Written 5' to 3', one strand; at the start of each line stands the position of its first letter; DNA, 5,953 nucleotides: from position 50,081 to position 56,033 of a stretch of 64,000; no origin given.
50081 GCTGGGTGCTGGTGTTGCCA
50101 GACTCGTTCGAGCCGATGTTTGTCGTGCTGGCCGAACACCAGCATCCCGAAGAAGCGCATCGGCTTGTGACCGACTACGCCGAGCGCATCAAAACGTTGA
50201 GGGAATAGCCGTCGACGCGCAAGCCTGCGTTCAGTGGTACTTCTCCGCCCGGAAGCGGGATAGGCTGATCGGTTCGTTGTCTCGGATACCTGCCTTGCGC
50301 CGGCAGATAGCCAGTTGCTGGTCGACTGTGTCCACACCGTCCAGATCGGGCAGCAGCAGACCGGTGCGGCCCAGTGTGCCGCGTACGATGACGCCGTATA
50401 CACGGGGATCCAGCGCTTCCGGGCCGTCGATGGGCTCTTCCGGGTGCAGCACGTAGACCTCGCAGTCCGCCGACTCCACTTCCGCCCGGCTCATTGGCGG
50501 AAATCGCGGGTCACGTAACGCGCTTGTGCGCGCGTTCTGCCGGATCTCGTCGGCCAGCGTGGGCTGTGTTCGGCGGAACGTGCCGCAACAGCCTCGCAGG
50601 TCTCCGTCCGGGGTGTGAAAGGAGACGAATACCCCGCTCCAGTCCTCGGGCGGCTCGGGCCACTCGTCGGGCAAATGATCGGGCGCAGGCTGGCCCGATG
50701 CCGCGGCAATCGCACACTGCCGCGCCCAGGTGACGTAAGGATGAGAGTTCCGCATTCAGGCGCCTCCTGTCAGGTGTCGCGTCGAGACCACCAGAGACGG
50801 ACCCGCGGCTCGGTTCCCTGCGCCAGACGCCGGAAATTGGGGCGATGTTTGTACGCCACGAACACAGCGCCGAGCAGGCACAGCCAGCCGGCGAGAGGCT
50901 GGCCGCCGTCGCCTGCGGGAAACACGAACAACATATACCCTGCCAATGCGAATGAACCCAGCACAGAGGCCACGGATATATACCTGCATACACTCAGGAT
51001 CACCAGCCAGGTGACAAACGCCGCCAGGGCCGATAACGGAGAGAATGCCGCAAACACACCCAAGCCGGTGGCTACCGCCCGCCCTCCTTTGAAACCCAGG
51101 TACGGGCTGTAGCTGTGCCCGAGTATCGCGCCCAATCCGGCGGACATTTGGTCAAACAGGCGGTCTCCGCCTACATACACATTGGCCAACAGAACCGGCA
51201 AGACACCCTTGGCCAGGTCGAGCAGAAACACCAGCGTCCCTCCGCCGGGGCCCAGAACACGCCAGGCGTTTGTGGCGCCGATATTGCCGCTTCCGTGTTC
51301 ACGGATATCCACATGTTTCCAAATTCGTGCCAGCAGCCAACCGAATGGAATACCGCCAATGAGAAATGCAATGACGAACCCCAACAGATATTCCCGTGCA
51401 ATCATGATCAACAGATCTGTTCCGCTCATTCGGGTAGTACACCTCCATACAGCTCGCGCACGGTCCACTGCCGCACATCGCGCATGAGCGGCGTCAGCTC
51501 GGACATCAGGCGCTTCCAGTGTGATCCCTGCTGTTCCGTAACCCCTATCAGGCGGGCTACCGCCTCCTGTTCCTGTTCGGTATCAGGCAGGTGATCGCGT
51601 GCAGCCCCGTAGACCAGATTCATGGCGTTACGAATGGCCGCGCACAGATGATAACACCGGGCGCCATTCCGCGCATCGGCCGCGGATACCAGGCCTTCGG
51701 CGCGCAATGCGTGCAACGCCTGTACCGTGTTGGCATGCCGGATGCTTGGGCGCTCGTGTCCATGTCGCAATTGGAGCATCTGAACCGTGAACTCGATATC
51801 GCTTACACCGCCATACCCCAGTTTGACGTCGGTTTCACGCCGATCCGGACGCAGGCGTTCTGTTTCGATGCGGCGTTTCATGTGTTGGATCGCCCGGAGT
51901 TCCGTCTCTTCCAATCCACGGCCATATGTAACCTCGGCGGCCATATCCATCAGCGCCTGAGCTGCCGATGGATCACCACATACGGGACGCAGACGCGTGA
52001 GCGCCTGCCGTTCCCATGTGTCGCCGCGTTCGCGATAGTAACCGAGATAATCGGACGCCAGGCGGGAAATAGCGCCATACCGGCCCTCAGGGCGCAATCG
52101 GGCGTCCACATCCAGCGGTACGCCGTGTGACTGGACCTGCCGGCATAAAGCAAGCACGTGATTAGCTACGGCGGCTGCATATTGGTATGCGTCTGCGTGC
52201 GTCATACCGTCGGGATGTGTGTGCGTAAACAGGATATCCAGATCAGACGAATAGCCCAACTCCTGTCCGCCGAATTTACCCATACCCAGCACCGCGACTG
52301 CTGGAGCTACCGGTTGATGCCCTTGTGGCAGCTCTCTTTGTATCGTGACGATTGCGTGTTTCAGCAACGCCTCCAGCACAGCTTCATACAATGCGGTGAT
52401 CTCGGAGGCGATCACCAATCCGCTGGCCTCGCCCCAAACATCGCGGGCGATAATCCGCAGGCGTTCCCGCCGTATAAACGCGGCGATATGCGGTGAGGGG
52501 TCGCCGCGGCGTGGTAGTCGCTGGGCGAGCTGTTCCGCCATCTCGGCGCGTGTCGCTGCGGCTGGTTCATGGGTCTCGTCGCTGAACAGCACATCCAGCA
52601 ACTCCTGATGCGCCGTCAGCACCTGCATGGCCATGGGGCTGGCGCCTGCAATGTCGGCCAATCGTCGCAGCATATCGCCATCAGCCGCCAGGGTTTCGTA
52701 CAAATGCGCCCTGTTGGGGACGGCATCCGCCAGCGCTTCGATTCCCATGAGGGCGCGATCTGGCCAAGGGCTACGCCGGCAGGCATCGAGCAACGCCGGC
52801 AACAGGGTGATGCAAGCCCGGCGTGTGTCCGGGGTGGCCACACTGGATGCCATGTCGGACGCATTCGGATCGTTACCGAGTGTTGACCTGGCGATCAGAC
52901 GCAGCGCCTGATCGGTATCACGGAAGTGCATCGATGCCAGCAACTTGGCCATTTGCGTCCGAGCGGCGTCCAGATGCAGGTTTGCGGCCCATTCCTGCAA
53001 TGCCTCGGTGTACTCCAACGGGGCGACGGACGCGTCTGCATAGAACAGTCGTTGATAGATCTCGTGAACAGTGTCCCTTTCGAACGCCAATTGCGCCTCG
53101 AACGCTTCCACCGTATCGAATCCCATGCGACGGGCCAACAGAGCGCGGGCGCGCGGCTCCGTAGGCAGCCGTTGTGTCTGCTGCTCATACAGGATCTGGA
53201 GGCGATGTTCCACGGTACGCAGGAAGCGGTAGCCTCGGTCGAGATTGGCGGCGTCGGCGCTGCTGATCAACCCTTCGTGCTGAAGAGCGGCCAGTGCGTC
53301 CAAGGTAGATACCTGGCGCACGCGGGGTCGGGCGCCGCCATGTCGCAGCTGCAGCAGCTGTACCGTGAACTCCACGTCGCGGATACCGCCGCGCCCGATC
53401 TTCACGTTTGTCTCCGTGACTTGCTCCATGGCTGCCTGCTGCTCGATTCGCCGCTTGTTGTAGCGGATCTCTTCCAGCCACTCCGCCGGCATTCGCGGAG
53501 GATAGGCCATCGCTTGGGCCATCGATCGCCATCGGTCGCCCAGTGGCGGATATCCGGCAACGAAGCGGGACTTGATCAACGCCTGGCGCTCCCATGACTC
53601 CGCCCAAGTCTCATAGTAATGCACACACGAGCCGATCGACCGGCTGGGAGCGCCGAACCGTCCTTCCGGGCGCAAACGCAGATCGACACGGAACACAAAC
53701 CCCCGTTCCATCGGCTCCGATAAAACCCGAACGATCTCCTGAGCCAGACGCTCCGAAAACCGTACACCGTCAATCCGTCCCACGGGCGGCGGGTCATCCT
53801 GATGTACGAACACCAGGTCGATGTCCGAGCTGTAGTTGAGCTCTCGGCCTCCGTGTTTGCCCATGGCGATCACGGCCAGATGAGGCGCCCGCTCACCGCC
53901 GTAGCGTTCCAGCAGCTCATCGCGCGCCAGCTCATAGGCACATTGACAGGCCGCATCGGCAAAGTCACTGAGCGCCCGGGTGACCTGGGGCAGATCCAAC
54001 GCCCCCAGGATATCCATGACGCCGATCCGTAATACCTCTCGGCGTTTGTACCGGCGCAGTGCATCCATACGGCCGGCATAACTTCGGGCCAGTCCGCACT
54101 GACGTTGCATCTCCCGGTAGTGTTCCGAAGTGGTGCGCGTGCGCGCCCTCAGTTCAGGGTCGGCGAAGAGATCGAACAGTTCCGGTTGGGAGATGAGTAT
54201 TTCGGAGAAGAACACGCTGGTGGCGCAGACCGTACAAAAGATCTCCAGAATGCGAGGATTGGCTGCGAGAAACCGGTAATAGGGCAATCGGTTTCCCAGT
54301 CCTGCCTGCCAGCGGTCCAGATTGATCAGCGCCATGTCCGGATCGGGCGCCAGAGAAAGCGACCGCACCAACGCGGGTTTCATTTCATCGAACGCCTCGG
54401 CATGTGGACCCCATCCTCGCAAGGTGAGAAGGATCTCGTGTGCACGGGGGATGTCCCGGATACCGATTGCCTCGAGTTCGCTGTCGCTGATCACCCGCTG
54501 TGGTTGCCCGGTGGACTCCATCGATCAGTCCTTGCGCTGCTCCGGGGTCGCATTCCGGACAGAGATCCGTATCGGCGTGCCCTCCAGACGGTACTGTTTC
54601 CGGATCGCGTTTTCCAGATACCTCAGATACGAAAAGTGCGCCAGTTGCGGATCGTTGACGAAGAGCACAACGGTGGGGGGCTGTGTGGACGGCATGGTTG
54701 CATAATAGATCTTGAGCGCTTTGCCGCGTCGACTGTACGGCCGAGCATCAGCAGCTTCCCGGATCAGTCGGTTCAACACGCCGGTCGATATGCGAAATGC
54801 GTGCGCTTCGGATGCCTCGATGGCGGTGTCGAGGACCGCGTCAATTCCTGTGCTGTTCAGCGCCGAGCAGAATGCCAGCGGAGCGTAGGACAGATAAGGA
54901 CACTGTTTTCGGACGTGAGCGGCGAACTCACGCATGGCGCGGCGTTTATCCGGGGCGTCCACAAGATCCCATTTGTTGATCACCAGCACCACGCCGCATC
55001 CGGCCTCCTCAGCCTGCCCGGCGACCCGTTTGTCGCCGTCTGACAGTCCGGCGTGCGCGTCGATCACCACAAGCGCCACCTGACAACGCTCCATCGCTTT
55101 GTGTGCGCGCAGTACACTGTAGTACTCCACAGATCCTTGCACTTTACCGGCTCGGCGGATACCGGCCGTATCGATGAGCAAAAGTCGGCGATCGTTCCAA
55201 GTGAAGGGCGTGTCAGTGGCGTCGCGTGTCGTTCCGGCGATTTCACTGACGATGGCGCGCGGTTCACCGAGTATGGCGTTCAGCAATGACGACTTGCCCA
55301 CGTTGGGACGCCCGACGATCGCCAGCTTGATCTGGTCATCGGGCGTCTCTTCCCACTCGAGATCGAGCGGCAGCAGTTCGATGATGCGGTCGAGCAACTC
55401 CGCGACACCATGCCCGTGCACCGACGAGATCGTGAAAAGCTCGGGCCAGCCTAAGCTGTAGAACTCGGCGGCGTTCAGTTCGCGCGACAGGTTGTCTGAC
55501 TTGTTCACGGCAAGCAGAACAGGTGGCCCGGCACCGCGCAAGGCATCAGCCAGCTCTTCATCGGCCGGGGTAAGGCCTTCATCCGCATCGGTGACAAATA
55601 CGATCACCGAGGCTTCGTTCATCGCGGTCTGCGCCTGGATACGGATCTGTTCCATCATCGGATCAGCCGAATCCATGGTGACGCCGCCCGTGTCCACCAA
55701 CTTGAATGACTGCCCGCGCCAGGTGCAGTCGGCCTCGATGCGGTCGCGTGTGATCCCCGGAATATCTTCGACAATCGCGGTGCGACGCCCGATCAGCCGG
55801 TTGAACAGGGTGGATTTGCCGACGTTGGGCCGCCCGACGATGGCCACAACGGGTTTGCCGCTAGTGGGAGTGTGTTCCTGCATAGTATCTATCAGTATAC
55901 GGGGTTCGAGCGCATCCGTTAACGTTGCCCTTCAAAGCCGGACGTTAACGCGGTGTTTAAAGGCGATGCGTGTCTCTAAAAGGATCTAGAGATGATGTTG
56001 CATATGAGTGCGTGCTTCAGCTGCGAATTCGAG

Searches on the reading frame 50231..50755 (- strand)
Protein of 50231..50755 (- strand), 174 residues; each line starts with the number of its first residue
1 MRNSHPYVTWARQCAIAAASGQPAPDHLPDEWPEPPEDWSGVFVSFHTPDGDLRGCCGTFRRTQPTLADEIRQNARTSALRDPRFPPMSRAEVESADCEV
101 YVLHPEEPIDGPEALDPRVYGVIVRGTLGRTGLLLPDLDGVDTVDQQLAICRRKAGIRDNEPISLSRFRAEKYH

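Call 24: search_protein_families(library=pfam, proteins=[window:50231-50755:-], max_evalue=0.00001)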
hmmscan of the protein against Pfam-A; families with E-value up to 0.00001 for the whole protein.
window:50231-50755:- (174 aa): 1 family
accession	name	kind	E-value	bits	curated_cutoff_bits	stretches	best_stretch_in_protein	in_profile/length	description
PF01871.22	AMMECR1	-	2.4e-37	128.5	25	1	10-172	3-167/168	AMMECR1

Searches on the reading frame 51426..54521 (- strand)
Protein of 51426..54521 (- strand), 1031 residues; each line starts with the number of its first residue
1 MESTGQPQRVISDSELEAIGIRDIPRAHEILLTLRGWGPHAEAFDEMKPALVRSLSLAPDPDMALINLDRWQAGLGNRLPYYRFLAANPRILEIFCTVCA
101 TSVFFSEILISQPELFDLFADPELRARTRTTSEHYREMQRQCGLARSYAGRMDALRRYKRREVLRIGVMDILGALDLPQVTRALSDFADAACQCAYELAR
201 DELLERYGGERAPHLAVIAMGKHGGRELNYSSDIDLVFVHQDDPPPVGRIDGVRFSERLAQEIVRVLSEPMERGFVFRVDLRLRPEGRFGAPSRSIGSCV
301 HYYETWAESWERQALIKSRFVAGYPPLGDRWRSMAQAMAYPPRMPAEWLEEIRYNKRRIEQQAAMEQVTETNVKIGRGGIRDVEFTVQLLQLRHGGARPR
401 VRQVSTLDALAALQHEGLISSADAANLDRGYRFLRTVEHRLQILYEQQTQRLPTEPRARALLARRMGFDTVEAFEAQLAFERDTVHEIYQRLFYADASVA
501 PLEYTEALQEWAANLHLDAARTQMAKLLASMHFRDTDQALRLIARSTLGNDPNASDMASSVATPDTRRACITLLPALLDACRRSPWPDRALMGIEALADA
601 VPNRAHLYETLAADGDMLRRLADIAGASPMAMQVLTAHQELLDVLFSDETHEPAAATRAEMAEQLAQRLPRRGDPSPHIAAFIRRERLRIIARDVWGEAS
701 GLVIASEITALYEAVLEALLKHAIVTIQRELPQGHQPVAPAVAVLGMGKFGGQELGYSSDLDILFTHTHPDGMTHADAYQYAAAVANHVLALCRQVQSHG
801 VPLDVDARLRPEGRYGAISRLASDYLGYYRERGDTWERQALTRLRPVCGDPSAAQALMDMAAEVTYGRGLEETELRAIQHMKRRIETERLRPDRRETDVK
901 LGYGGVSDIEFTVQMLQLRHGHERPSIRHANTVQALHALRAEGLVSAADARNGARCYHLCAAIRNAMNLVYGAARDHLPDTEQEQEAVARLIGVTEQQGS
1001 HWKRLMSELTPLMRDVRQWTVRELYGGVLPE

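Call 8: search_protein_families(library=ncbifam, proteins=[window:51426-54521:-])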
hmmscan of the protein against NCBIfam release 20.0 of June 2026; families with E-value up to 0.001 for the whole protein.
window:51426-54521:- (1031 aa): 9 families
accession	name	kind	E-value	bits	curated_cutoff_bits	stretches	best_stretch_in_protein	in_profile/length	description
NF010707.0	PRK14109.1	equivalog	1.2e-196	655.9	625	2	176-1018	182-1002/1010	bifunctional [glutamine synthetase] adenylyltransferase/[glutamine synthetase]-adenylyl-L-tyrosine phosphorylase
NF008292.0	PRK11072.1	equivalog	2.5e-170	568.6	487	3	153-863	89-809/946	bifunctional [glutamate--ammonia ligase]-adenylyl-L-tyrosine phosphorylase/[glutamate--ammonia-ligase] adenylyltransferase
NF010706.0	PRK14108.1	equivalog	1.5e-138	463.1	724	3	215-888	187-854/986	bifunctional [glutamine synthetase] adenylyltransferase/[glutamine synthetase]-adenylyl-L-tyrosine phosphorylase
NF003467.0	PRK05092.1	equivalog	4.7e-20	71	959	2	180-483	76-341/940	[protein-PII] uridylyltransferase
TIGR01693.1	UTase_glnD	equivalog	8.8e-20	70.5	519.4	1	293-493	99-282/850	[protein-PII] uridylyltransferase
NF002837.0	PRK03059.1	equivalog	7.7e-08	30.9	1010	1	213-554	61-349/857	[protein-PII] uridylyltransferase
NF001366.0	PRK00275.1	equivalog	2.5e-07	29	1299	1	207-481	71-303/895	[protein-PII] uridylyltransferase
NF002895.0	PRK03381.1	equivalog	3.2e-07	28.8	631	1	200-245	44-89/782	[protein-PII] uridylyltransferase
NF003448.0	PRK05007.1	equivalog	0.00019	19.4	1255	0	204-242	70-108/884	bifunctional uridylyltransferase/uridylyl-removing protein GlnD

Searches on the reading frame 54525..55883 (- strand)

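Call 8: search_protein_families(library=ncbifam, proteins=[window:54525-55883:-])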
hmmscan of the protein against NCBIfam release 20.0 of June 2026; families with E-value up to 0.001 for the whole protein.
window:54525-55883:- (452 aa): 37 families (the best 25 are shown)
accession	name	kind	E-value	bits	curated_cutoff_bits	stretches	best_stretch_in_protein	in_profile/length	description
TIGR03594.1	GTPase_EngA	equivalog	2.4e-159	531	306.7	1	11-443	1-432/432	ribosome biogenesis GTPase Der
NF007071.0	PRK09518.1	equivalog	7.2e-126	421.4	953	1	11-446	272-701/706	bifunctional cytidylate kinase/GTPase Der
NF002828.0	PRK03003.1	equivalog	1.7e-125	419.4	631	1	7-448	37-472/477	ribosome biogenesis GTPase Der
TIGR00450.1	mnmE_trmE_thdF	equivalog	1.2e-56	192.7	252.6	2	165-313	194-334/446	tRNA uridine-5-carboxymethylaminomethyl(34) synthesis GTPase MnmE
NF000908.1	PRK00089.1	equivalog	5.3e-56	190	237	2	12-173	5-169/291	GTPase Era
NF003661.0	PRK05291.1-3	equivalog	4.7e-53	181.1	380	2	13-169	219-368/448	tRNA uridine-5-carboxymethylaminomethyl(34) synthesis GTPase MnmE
TIGR00231.1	small_GTP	domain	1.2e-52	178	42.5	2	11-165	4-160/164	GTP-binding protein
TIGR03918.1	GTP_HydF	equivalog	1.2e-44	152.8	325.55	2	184-318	7-138/392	[FeFe] hydrogenase H-cluster maturation GTPase HydF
TIGR00436.1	era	equivalog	1.5e-42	145.8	116.25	2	13-135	3-123/270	GTPase Era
TIGR03596.1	GTPase_YlqF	equivalog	7.6e-29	100.9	208.2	2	77-242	8-173/276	ribosome biogenesis GTPase YlqF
TIGR03598.1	GTPase_YsxC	equivalog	9.2e-28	97.2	124.45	2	181-351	15-182/186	ribosome biogenesis GTP-binding protein YihA/YsxC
TIGR00437.1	feoB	equivalog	1.8e-22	79.8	315.65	2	17-166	1-149/594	ferrous iron transport protein B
TIGR03597.1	GTPase_YqeH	equivalog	3.9e-19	69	297.4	2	121-249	93-222/361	ribosome biogenesis GTPase YqeH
NF003255.0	PRK04213.1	equivalog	2.5e-16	59.6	164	2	9-73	8-67/204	GTP-binding protein EngB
TIGR03156.1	GTP_HflX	equivalog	2.2e-15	56.5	216.75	1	8-170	187-350/351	GTPase HflX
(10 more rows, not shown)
